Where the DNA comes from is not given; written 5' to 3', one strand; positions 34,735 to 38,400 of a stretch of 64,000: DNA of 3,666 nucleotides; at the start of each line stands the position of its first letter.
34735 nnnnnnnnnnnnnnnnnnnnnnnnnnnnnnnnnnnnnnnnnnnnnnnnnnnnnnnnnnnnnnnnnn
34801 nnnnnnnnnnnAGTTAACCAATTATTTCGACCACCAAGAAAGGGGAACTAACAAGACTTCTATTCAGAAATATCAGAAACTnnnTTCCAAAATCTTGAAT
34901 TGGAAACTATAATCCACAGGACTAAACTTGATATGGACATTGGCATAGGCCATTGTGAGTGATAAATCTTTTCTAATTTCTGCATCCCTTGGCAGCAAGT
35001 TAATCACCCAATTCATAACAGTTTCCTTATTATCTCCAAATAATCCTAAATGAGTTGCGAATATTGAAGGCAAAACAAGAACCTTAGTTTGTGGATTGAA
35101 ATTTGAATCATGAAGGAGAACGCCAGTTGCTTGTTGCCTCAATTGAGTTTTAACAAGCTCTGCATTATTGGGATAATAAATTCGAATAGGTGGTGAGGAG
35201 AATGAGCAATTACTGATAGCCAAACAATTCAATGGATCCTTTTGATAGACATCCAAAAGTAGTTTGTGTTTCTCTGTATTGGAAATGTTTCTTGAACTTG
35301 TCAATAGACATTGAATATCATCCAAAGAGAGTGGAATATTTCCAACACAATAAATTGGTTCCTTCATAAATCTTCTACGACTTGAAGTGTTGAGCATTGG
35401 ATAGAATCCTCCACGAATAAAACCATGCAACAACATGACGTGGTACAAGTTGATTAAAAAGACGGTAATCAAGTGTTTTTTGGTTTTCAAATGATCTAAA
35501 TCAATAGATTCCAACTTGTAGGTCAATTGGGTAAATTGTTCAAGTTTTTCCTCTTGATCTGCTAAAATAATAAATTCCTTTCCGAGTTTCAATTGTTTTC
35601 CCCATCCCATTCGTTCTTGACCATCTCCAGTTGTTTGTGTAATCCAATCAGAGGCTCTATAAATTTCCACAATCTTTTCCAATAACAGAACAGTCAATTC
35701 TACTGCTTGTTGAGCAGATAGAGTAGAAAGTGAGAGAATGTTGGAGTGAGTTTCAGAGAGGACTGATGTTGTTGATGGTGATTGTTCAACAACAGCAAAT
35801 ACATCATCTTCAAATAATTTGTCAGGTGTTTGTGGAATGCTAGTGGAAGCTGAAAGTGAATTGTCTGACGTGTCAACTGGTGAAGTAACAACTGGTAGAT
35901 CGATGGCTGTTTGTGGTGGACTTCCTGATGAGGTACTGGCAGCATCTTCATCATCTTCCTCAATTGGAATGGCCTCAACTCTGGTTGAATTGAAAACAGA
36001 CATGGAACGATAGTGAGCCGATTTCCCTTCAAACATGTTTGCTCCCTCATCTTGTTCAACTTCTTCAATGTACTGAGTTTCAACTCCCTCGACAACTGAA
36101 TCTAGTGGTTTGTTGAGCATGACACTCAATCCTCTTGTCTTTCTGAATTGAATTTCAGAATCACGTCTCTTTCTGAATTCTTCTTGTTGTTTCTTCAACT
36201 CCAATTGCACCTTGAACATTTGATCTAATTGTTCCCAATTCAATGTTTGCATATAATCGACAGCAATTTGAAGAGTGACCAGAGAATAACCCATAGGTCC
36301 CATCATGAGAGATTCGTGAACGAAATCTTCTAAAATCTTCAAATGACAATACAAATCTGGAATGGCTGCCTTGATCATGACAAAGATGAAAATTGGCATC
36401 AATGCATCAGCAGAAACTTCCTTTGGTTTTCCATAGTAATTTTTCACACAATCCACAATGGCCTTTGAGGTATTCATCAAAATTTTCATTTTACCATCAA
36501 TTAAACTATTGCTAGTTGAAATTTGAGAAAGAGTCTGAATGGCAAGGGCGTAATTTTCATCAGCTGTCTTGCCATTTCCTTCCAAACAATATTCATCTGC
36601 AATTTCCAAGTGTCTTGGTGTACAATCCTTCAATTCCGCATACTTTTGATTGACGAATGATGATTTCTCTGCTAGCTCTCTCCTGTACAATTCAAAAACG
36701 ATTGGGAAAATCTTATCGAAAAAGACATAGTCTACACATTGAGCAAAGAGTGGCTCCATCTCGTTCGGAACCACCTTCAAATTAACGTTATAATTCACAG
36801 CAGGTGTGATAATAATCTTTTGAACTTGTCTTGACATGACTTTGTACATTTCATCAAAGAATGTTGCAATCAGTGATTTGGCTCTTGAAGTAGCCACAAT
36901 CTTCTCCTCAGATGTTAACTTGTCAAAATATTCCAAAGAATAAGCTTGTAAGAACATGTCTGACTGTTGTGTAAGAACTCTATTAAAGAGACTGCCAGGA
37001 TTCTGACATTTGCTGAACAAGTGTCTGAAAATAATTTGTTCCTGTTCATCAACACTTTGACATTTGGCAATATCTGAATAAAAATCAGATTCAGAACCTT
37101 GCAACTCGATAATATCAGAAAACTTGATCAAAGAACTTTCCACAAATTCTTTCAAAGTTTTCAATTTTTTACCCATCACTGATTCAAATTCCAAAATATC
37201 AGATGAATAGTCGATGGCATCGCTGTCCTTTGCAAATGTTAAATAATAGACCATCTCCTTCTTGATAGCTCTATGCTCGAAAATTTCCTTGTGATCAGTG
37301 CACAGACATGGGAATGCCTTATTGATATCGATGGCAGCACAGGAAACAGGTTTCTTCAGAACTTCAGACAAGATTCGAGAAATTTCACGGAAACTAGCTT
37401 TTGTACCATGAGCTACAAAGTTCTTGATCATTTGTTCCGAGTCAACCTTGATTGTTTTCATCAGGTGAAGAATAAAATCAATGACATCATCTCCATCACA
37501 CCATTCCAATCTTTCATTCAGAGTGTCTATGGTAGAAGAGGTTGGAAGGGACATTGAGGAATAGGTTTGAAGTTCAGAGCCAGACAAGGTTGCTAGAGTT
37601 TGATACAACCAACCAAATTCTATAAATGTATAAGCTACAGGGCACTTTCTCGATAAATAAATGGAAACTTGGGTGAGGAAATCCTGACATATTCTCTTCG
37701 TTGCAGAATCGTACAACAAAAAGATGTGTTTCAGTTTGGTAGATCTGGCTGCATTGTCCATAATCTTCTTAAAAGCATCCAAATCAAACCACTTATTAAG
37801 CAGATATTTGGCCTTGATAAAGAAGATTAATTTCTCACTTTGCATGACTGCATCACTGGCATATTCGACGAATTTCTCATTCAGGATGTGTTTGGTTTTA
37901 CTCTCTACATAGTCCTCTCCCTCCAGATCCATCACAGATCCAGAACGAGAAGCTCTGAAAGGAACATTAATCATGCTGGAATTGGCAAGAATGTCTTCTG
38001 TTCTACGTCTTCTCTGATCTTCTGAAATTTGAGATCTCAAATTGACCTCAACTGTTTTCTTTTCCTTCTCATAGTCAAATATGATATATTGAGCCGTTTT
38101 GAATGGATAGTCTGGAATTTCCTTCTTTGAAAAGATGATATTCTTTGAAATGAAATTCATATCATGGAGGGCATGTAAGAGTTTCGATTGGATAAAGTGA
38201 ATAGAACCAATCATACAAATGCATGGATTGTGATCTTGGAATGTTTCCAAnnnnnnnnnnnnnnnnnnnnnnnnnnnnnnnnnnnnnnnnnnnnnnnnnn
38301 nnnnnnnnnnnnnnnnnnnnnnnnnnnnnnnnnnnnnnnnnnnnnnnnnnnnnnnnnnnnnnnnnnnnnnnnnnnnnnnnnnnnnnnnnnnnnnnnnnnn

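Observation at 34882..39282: Unusual NmrA-like + VPS9 + DUF547 domain fusion in a single 1466-aa ORF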

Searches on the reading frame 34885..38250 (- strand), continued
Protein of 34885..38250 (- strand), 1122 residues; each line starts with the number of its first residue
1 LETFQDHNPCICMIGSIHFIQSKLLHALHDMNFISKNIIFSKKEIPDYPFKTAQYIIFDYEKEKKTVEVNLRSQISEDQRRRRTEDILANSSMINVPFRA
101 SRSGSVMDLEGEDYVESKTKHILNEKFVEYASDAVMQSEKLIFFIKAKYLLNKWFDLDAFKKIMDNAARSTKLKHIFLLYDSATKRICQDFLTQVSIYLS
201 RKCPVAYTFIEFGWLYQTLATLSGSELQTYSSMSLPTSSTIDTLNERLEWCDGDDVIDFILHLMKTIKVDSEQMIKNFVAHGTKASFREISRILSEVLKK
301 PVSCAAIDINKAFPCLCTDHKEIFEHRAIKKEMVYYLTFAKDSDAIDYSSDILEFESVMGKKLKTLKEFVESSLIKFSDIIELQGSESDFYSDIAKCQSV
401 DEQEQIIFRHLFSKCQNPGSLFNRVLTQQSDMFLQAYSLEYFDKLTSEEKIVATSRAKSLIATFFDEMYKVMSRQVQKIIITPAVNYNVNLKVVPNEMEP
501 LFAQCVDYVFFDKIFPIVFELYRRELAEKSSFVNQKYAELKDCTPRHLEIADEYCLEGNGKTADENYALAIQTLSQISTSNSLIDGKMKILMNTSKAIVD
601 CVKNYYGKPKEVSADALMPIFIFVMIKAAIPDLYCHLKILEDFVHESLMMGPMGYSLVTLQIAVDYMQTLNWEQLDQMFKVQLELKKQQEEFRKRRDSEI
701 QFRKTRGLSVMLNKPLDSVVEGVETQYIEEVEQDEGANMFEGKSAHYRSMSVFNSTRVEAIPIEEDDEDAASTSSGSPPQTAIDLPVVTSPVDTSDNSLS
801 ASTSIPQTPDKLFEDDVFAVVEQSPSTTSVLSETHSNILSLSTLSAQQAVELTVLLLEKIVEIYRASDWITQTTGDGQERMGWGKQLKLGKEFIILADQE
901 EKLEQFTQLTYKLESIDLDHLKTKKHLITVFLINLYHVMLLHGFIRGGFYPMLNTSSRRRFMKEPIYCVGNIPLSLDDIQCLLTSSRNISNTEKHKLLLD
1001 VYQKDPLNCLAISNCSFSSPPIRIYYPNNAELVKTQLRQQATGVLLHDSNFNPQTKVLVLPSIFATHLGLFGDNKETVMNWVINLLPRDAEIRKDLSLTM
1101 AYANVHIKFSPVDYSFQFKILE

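Call 82: find_encoding_contigs(protein=P0078, flank=6000, max_places=2)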
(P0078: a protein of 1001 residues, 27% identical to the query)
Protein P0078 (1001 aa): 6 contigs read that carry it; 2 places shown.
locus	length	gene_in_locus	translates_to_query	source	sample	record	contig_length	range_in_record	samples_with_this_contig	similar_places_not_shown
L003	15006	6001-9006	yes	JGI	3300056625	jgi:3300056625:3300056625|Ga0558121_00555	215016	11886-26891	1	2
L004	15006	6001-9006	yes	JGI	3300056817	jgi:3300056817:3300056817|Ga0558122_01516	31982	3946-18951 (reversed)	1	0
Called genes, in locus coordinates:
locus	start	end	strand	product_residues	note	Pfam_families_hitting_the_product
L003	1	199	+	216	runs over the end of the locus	PF25361:AAA_lid_RFC1 (weak), PF08542:Rep_fac_C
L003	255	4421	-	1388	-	-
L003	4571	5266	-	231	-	-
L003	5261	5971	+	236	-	PF01529:DHHC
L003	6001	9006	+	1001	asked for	PF02204:VPS9, PF04784:DUF547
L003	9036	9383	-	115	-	-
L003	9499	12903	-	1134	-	-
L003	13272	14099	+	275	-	-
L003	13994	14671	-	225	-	-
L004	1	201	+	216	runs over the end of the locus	PF25361:AAA_lid_RFC1 (weak), PF08542:Rep_fac_C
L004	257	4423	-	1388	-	-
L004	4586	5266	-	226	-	-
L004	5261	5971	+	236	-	PF01529:DHHC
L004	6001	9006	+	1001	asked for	PF02204:VPS9, PF04784:DUF547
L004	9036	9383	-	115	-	-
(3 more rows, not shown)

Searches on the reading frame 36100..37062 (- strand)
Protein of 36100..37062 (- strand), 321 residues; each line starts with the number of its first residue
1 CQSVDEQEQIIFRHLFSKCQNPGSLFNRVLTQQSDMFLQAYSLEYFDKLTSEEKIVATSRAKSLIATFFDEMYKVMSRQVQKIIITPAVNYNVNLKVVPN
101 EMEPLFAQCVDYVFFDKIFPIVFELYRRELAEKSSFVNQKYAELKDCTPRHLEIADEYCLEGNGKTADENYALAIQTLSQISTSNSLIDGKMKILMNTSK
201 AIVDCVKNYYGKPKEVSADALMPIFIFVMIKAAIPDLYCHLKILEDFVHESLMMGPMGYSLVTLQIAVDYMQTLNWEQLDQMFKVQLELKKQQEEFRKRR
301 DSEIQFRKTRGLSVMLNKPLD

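Call 34: search_solved_structures(query=window:36100-37062:-, max_evalue=0.01, show_alignments=3)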
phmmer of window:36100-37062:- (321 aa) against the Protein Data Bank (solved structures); distinct sequences matched with E-value up to 0.01: 6.
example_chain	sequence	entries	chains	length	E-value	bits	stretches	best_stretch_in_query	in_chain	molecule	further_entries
2ot3_A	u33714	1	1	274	2.4e-05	27.1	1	93-280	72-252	Rab5 GDP/GTP exchange factor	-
1txu_A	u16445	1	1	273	3e-05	26.8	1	93-280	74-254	Rab5 GDP/GTP exchange factor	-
4n3z_A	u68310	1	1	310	3.1e-05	26.8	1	93-280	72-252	Rab5 GDP/GTP exchange factor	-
4q9u_A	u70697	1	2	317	3.5e-05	26.6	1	93-280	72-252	Rab5 GDP/GTP exchange factor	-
2efc_A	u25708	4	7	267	0.0002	24.1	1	169-279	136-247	Similarity to vacuolar protein sorting-associated protein VPS9 | Vacuolar protein sorting-associated protein 9A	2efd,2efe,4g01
2efh_A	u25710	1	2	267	0.0009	22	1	169-279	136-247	Similarity to vacuolar protein sorting-associated protein VPS9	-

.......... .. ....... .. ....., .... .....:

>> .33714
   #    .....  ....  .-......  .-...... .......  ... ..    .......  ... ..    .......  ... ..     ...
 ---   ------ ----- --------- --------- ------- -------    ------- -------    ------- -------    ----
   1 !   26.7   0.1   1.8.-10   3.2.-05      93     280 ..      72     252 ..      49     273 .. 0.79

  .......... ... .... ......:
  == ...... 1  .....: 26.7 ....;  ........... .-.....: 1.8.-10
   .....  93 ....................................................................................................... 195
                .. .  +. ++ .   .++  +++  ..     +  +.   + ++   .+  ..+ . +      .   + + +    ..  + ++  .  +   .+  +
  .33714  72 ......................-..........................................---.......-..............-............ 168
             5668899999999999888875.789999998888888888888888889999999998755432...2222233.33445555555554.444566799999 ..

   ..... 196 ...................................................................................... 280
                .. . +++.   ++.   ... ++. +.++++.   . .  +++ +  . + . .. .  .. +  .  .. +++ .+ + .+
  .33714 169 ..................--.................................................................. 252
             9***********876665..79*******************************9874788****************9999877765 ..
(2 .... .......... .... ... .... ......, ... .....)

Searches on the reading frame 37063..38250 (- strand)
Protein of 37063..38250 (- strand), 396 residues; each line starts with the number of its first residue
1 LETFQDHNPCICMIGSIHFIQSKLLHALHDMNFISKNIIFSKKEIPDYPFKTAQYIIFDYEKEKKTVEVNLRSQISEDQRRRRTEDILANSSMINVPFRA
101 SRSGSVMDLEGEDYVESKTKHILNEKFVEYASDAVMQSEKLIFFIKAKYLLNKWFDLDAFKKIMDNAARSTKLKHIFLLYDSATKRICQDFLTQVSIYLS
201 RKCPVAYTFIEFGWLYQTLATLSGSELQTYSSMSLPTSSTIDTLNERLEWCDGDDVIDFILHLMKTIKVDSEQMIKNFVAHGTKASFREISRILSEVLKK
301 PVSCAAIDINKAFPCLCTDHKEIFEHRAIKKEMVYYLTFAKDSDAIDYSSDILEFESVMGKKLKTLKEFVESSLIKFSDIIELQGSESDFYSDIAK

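Call 12: search_protein_families(library=pfam, proteins=[window:37099-38229:-], max_evalue=1)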
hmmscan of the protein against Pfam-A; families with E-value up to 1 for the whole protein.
seq(377 aa): 0 families

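Call 33: search_solved_structures(query=window:37063-38250:-, max_evalue=10, show_alignments=2)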
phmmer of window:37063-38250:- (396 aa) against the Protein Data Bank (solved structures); distinct sequences matched with E-value up to 10: 0.

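Call 57: search_solved_structures(query=A4, max_evalue=10, show_alignments=2)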
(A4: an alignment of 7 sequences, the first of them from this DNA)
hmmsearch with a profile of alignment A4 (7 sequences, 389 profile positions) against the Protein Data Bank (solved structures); distinct sequences matched with E-value up to 10: 3.
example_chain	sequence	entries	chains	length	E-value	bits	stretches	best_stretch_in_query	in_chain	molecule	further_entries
9dki_A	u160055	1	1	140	0.13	14.5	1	128-178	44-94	TIR domain-containing adapter molecule 2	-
9dlg_B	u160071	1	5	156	0.15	14.3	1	128-178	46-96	TIR domain-containing adapter molecule 2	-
2m1w_A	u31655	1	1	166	0.16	14.2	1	128-178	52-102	TIR domain-containing adapter molecule 2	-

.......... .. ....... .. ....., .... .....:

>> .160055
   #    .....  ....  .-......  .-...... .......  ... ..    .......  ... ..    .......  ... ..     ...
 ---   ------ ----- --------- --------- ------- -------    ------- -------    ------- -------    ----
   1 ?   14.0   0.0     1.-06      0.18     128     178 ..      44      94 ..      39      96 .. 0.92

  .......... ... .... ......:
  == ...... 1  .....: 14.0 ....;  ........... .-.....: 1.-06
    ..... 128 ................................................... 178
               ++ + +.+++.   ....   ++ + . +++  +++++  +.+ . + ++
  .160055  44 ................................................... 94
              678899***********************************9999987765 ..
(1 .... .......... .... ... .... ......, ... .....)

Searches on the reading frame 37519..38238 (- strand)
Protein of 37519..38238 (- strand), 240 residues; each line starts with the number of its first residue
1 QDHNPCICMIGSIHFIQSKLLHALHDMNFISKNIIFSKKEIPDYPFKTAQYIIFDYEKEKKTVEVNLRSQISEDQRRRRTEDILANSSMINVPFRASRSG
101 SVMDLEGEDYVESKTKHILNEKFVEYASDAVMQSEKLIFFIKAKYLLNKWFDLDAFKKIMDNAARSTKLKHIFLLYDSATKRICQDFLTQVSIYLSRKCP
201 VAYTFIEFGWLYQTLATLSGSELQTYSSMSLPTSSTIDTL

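Call 64: search_protein_families(library=pfam, alignment_id=A5, max_evalue=10)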
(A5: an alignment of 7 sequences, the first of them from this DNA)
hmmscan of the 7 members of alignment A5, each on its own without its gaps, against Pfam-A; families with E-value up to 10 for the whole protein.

A. member 1, seq(240 aa): 0 families

B. families by the number of members that match (of 7 scanned): 9 families
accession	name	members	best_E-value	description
PF13676.11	TIR_2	3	0.028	TIR domain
PF01582.25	TIR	2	0.00053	TIR domain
PF08937.16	ThsB_TIR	2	0.003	Thoeris protein ThsB, TIR-like domain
PF07315.17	DUF1462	1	0.022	Protein of unknown function (DUF1462)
PF19742.4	DUF6231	1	0.04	Family of unknown function (DUF6231)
PF03834.20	Rad10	1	0.12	Binding domain of DNA repair protein Ercc1 (rad10/Swi10)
PF06303.17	MatP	1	0.13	MatP N-terminal domain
PF14178.11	YppF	1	0.15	YppF-like protein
PF21754.2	DacZ_A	1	0.19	Probable sensor domain DacZ_A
